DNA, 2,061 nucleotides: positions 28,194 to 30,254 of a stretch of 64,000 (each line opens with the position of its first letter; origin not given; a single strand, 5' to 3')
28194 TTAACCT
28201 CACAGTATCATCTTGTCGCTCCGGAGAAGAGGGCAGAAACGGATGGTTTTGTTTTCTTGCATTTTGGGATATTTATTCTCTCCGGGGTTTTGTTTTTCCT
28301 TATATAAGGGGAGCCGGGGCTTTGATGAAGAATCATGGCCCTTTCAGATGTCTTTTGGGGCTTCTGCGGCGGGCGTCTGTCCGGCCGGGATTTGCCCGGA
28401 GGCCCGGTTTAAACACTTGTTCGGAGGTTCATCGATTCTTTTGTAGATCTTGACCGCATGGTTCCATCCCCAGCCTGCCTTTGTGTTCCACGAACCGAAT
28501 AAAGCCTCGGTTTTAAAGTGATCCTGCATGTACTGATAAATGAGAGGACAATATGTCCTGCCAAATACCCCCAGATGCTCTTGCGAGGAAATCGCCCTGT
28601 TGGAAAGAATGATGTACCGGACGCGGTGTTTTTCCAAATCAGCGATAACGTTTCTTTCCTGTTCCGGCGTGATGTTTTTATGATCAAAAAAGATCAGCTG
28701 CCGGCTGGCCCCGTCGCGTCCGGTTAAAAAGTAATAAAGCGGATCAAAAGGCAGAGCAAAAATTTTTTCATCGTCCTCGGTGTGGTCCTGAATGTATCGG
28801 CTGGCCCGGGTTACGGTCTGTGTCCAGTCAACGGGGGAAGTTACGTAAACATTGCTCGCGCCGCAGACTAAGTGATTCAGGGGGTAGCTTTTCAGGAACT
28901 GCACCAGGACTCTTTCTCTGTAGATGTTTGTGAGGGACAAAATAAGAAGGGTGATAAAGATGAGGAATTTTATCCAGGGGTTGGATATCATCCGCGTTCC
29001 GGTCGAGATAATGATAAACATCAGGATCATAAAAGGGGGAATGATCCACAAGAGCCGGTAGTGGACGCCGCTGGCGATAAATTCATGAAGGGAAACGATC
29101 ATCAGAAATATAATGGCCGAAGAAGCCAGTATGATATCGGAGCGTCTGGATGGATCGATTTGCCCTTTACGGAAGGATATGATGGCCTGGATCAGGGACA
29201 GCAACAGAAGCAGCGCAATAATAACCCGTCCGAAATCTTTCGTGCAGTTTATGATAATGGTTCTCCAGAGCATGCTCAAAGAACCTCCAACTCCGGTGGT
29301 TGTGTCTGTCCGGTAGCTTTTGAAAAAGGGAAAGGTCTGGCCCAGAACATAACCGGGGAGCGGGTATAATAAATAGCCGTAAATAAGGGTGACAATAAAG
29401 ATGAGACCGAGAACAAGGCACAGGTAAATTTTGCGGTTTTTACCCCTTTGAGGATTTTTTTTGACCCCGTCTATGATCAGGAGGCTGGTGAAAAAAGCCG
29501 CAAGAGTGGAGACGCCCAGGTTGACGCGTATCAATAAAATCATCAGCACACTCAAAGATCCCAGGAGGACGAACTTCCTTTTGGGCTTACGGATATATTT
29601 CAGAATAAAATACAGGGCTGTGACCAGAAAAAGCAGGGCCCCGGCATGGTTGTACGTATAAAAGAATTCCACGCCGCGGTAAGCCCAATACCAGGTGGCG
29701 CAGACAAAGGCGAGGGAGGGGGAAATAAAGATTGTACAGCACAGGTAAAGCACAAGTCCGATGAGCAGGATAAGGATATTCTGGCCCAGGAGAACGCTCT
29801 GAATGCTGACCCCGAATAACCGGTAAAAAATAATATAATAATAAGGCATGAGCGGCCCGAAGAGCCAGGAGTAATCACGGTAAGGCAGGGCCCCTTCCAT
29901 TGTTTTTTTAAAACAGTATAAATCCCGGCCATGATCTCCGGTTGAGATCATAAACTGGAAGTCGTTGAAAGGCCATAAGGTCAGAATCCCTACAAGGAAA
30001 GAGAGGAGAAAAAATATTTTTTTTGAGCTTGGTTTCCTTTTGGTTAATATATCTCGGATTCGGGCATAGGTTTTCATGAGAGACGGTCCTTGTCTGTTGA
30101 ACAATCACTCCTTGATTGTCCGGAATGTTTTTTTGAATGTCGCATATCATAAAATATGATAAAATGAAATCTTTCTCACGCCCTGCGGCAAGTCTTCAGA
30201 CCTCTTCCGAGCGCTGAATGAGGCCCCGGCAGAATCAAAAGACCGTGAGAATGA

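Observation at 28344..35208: Candidate envelope-modification cluster: two GT-C-like membrane glycosyltransferase paralogs, a tRNA-binding protein, a DUF2156 aminoacyl-tRNA-dependent transferase homolog, YkgJ and YjbQ proteins, and an exonuclease-WYL fusion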

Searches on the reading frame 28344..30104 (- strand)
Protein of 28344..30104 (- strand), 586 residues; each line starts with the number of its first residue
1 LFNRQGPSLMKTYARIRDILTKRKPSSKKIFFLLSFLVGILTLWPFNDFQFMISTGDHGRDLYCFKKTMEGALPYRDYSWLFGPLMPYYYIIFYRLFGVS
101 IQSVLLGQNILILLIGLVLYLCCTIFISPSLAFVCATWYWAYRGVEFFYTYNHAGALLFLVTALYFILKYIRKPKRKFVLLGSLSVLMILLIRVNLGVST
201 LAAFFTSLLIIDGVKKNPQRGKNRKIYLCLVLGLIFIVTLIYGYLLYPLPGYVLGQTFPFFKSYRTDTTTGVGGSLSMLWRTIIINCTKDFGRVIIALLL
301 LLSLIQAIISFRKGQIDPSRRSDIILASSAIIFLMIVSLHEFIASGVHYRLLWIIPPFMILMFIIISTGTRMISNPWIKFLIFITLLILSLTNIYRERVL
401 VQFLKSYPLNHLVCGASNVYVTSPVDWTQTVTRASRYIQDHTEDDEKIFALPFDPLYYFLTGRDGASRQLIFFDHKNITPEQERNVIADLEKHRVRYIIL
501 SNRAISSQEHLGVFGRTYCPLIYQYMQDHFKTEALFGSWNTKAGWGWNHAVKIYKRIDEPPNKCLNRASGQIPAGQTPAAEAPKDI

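Call 3: search_protein_families(library=pfam, proteins=[window:28344-30104:-], max_evalue=0.01)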
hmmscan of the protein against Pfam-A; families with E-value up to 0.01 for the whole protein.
window:28344-30104:- (586 aa): 1 family
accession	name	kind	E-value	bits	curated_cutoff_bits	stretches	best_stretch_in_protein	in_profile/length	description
PF13231.12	PMT_2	-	8.5e-07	29.8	26.1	1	84-241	4-158/160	Dolichyl-phosphate-mannose-protein mannosyltransferase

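Call 4: search_protein_families(library=ncbifam, proteins=[window:28344-30104:-], max_evalue=0.01)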
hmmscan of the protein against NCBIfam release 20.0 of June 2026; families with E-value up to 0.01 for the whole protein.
window:28344-30104:- (586 aa): 0 families

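Call 22: find_homologous_proteins(query=window:28344-30104:-, max_evalue=0.001)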
Query window:28344-30104:- (586 aa): 240 proteins with E <= 0.001 among 8000 candidates; the best 120 are listed.
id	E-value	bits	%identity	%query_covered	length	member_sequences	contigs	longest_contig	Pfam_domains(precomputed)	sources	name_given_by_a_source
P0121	0.0e+0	1314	100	98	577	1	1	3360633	PF13231.13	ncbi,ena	-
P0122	8.3e-233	793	64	93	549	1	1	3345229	-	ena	-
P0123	1.7e-232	792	64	91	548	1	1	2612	-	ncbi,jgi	ncbi:MAG: hypothetical protein WC450_13035 [Candidatus Omnitrophota bacterium]|jgi:hypothetical prot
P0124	3.1e-230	784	65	90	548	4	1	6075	-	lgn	-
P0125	5.1e-227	773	64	91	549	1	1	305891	-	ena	-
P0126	2.9e-170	586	50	91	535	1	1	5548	-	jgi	-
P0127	1.7e-168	580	48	93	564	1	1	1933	-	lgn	-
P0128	7.7e-163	562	46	92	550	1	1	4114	-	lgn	-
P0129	2.2e-162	560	48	92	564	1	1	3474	PF13231.13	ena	-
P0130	2.0e-161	557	47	91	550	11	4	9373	-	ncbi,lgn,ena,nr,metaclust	ncbi:MAG: hypothetical protein A3D87_05165 [Omnitrophica WOR_2 bacterium RIFCSPHIGHO2_02_FULL_50_17]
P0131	4.9e-161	556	46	92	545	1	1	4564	-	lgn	-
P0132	2.0e-160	554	46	92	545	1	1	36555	-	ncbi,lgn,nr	ncbi:MAG: hypothetical protein JW847_05875 [Candidatus Omnitrophica bacterium]|nr:hypothetical prote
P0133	1.9e-159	550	49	88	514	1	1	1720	-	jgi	jgi:hypothetical protein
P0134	2.4e-158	547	46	92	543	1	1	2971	PF13231.13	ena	-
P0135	6.4e-158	545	47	93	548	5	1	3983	-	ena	-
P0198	3.7e-117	411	38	93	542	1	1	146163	-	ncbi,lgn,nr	ncbi:MAG: hypothetical protein PHY73_00800 [Candidatus Omnitrophica bacterium]|nr:hypothetical prote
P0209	1.3e-113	399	39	90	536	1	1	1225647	-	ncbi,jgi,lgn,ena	ncbi:MAG: hypothetical protein WC676_02300 [Candidatus Omnitrophota bacterium]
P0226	5.2e-110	387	39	90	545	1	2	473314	-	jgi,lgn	jgi:hypothetical protein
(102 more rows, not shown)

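Call 25: search_solved_structures(query=A2, max_evalue=10, show_alignments=2)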
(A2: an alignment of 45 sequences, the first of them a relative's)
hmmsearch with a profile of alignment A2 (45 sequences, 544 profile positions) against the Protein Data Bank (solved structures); distinct sequences matched with E-value up to 10: 0.

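Call 32: predict_structure(alignment_id=A2)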
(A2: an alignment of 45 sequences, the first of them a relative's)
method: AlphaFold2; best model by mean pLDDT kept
length: 577 residues; sequences in the alignment: 45
mean_pLDDT: 91.5   pTM: 0.90
mean pLDDT of the five models: 91.5, 90.8, 90.3, 89.2, 89.0
residues with pLDDT >= 90: 476; 70-90: 60; 50-70: 21; < 50: 20
segments of 3 or more residues with pLDDT < 50: 555-562, 569-577
pLDDT, mean of each block of 10 residues (from residue 1): 75 79 98 96 93 97 96 94 97 95 97 97 97 76 82 98 98 98 95 98 97 98 98 97 91 80 91 93 92 97 94 97 97 90 94 97 93 96 95 95 94 94 97 97 97 96 90 97 98 85 89 98 97 89 94 51 48 41
secondary structure, 60 per line:
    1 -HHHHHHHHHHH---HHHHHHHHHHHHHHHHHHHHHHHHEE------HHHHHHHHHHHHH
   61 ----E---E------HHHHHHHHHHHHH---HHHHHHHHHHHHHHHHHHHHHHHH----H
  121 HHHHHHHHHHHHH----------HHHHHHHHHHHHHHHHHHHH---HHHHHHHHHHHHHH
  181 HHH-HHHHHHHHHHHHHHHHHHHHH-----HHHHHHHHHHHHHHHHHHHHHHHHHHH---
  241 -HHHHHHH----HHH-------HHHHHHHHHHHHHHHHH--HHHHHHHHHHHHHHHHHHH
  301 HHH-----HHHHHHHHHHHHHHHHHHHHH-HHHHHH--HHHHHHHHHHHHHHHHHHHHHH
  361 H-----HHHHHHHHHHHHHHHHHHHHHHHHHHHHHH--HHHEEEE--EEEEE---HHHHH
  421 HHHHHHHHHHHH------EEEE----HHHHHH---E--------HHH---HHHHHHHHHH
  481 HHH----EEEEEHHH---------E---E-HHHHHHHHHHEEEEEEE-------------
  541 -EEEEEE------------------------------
elements in order: H2-12 H16-39 H48-60 H76-88 H92-115 H120-133 H144-163 H167-183 H185-205 H211-237 H242-248 H263-279 H282-303 H309-329 H331-336 H339-361 H367-396 E402-405 E408-412 H416-432 E439-442 H447-452 H471-483 E488-492 H511-520 E521-527 E542-547

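Call 65: find_encoding_contigs(protein=P0209, flank=7000, max_places=1)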
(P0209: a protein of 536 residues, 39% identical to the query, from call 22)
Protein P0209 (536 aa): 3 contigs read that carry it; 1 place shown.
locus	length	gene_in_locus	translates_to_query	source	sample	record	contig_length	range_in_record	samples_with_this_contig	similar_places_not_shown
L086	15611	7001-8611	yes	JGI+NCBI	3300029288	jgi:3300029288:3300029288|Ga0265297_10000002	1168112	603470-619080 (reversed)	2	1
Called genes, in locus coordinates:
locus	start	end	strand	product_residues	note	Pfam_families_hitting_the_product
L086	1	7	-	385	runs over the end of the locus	PF00155:Aminotran_1_2, PF01276:OKR_DC_1 (weak)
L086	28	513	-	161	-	PF13412:HTH_24, PF01037:AsnC_trans_reg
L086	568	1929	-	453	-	-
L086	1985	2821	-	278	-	PF01063:Aminotran_4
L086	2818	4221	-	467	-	PF04715:, PF00425:Chorismate_bind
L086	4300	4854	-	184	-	PF00929:RNase_T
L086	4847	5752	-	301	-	PF09924:LPG_synthase_C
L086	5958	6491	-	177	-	PF03692:CxxCxxCC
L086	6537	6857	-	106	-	PF01588:tRNA_bind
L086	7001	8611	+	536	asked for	-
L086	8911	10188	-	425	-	PF03600:CitMHS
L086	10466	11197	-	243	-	PF00215:OMPdecase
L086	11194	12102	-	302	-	PF01180:DHO_dh, PF01207:Dus (faint)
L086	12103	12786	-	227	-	PF00175:NAD_binding_1, PF10418:DHODB_Fe-S_bind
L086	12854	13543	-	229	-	PF04140:ICMT (weak), PF04191:PEMT, PF01222:ERG4_ERG24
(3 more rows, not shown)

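Call 66: find_encoding_contigs(protein=P0226, flank=7000, max_places=1)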
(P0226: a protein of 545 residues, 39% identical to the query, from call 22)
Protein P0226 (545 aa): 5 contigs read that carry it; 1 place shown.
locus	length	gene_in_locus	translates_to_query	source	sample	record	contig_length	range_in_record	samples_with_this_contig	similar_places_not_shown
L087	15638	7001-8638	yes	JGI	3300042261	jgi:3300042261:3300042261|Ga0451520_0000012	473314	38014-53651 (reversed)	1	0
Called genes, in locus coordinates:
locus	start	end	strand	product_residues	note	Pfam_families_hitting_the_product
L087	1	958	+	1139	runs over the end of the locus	PF05977:MFS_3, PF07690:MFS_1, PF01553:Acyltransferase, PF00501:AMP-binding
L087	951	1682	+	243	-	PF20434:BD-FAE (weak), PF12146:Hydrolase_4, PF00561:Abhydrolase_1, PF02129:Peptidase_S15, PF12697:Abhydrolase_6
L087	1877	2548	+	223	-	PF00132:Hexapep, PF14602:Hexapep_2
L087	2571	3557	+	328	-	PF04389:Peptidase_M28, PF01546:Peptidase_M20 (faint)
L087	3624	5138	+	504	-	-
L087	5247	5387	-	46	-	-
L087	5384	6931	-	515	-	PF02310:B12-binding, PF04055:Radical_SAM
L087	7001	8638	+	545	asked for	-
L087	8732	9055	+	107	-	PF01588:tRNA_bind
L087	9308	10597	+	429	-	PF03692:CxxCxxCC (weak), PF09924:LPG_synthase_C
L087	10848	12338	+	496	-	PF13231:PMT_2 (weak)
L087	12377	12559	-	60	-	-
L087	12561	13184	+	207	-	PF01612:DNA_pol_A_exo1 (faint), PF00929:RNase_T, PF21762:DEDDh_C (weak)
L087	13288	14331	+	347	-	-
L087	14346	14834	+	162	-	PF13404:HTH_AsnC-type, PF13412:HTH_24, PF01037:AsnC_trans_reg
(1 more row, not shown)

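Call 67: find_encoding_contigs(protein=P0198, flank=7000, max_places=1)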
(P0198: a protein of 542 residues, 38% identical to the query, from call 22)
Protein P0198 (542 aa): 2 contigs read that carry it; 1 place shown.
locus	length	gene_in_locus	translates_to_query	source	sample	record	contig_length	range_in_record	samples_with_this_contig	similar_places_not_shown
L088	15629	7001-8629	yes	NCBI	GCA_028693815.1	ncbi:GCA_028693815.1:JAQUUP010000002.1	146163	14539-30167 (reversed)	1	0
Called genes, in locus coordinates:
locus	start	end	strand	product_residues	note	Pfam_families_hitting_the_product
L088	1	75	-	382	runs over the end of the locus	PF00155:Aminotran_1_2, PF01053:Cys_Met_Meta_PP (faint), PF01276:OKR_DC_1 (faint), PF01041:DegT_DnrJ_EryC1 (weak)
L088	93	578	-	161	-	PF13404:HTH_AsnC-type (weak), PF13412:HTH_24, PF01037:AsnC_trans_reg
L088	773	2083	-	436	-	-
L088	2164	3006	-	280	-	PF01063:Aminotran_4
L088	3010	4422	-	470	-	PF04715:, PF00425:Chorismate_bind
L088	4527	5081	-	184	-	PF00929:RNase_T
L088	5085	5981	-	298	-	PF09924:LPG_synthase_C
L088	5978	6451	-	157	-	PF03692:CxxCxxCC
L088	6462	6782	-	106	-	PF01588:tRNA_bind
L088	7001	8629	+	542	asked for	-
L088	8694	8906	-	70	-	-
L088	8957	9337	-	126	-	PF00903:Glyoxalase, PF12681:Glyoxalase_2 (weak), PF13669:Glyoxalase_4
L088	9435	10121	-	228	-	-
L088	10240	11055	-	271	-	PF00149:Metallophos, PF12850:Metallophos_2 (weak)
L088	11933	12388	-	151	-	PF00137:ATP-synt_C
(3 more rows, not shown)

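Call 68: search_protein_families(library=padloc, proteins=[window:28344-30104:-], max_evalue=0.001)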
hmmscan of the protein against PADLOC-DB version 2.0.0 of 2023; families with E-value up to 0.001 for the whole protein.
window:28344-30104:- (586 aa): 0 families

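Call 92: fold_search(model_id=the predicted structure, library=pdb)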
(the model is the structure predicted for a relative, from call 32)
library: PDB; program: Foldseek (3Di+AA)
matches with E <= 10: 308; with E <= 0.001: 24
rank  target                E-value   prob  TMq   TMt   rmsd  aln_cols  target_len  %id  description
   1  7zli_A                4.2e-08  1.00  0.49  0.44  10.8       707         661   11  Cryo-EM structure of C-mannosyltransferase CeDPY19, in complex with Dol25-P-Man and bound to CMT2-Fab and anti-Fab nan (released 2023-01-11)
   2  7zlh_A                7.5e-08  1.00  0.52  0.47  10.2       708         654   12  Cryo-EM structure of C-mannosyltransferase CeDPY19, in apo state, bound to CMT2-Fab and anti-Fab nanobody (released 2023-01-11)
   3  7zlg_A                7.5e-08  1.00  0.49  0.44   9.9       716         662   12  Cryo-EM structure of C-mannosyltransferase CeDPY19, in complex with acceptor peptide and bound to CMT2-Fab and anti-Fa (released 2023-01-11)
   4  8pn9_A                1.2e-07  1.00  0.50  0.45  14.0       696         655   12  Structure of human oligosaccharyltransferase OST-A complex bound to NGI-1 (released 2024-05-08)
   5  8b6l_I                1.3e-07  1.00  0.47  0.41  16.0       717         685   12  Subtomogram average of the human Sec61-TRAP-OSTA-translocon (released 2022-12-07)
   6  8age_A                3.3e-07  1.00  0.51  0.47  10.9       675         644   12  Structure of yeast oligosaccharylransferase complex with acceptor peptide bound (released 2022-12-07)
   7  6s7t_A                3.4e-07  1.00  0.49  0.42  13.0       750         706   12  Cryo-EM structure of human oligosaccharyltransferase complex OST-B (released 2019-12-18)
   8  7oci_F                4.1e-07  1.00  0.49  0.45  12.6       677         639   12  Cryo-EM structure of yeast Ost6p containing oligosaccharyltransferase complex (released 2022-02-16)
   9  8agc_A                4.5e-07  1.00  0.51  0.43   9.4       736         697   12  Structure of yeast oligosaccharylransferase complex with lipid-linked oligosaccharide and non-acceptor peptide bound (released 2022-12-07)
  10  6ftg_5                4.5e-07  1.00  0.49  0.45  14.1       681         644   12  Subtomogram average of OST-containing ribosome-translocon complexes from canine rough microsomal membranes (released 2018-03-21)
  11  3waj                  5.1e-07  1.00  0.45  0.35  15.2       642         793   12  Crystal structure of the Archaeoglobus fulgidus oligosaccharyltransferase (O29867_ARCFU) complex with Zn and sulfate (released 2013-10-30)
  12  9n9j_I                5.6e-07  1.00  0.46  0.39  11.5       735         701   12  Structure of a GRP94 folding intermediate engaged with a CCDC134- and FKBP11-bound secretory translocon (released 2025-11-19)
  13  6c26_A                1.0e-06  1.00  0.51  0.46  13.8       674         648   13  The Cryo-EM structure of a eukaryotic oligosaccharyl transferase complex (released 2018-01-31)
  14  7e9s_A                1.2e-06  1.00  0.48  0.34  15.8       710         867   11  Archaeal oligosaccharyltransferase AglB from Archaeoglobus fulgidus in complex with an inhibitory peptide and a dolich (released 2021-09-08)
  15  5f15                  1.3e-06  1.00  0.50  0.53  10.0       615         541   11  Crystal Structure of ArnT from Cupriavidus metallidurans bound to Undecaprenyl phosphate (released 2016-02-17)
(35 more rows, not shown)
